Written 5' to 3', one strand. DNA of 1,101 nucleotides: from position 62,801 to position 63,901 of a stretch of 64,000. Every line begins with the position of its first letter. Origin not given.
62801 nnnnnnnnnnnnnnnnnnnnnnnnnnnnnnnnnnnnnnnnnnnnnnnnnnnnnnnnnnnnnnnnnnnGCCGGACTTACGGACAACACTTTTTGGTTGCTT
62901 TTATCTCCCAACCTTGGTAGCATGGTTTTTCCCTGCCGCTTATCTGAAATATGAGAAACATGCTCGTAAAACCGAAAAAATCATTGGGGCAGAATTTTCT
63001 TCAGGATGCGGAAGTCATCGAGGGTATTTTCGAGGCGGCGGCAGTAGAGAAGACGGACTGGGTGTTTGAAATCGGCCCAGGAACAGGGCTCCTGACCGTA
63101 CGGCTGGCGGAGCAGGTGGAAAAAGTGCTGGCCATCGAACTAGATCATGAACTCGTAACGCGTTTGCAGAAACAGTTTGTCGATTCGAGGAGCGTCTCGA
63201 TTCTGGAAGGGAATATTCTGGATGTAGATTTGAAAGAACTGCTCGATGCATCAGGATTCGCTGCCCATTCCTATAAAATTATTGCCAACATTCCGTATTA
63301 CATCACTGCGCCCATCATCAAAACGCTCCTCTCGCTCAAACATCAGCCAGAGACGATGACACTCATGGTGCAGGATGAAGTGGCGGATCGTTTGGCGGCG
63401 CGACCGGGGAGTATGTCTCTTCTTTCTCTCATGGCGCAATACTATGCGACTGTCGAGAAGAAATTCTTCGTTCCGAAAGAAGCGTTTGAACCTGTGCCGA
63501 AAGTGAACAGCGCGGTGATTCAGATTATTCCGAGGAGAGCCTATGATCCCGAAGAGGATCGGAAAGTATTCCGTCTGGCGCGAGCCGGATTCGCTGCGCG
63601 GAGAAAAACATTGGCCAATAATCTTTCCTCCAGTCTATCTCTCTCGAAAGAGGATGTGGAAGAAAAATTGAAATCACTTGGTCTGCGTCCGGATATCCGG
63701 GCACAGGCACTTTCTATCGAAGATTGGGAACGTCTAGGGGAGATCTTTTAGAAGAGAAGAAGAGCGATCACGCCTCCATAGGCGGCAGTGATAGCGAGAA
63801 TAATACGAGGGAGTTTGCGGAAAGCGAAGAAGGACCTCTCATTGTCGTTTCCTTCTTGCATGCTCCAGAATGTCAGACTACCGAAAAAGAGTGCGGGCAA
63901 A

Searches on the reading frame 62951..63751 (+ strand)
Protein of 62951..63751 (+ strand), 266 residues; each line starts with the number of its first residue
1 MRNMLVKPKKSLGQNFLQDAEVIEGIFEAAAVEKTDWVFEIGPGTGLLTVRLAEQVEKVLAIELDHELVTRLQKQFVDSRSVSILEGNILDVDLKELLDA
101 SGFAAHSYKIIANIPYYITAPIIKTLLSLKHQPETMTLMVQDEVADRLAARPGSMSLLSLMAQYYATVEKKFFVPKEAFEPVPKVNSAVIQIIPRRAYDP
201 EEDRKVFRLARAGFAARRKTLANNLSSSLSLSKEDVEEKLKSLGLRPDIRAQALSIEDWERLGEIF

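Call 11: search_protein_families(library=pfam, proteins=[window:62951-63751:+])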
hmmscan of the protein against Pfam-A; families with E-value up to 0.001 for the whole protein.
window:62951-63751:+ (266 aa): 3 families
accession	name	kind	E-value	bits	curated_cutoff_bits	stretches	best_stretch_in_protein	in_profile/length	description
PF00398.26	RrnaAD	-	9e-58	195.9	24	1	8-262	4-257/263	Ribosomal RNA adenine dimethylase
PF13649.12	Methyltransf_25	-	3.9e-05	24.7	27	1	38-95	1-61/97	Methyltransferase domain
PF08241.18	Methyltransf_11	-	0.00013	23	21.2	1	40-96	2-58/95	Methyltransferase domain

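Call 67: find_encoding_contigs(protein=window:62951-63751:+, flank=10000, max_places=2)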
Protein window:62951-63751:+ (266 aa): no gene with exactly this product is on record in the collection.
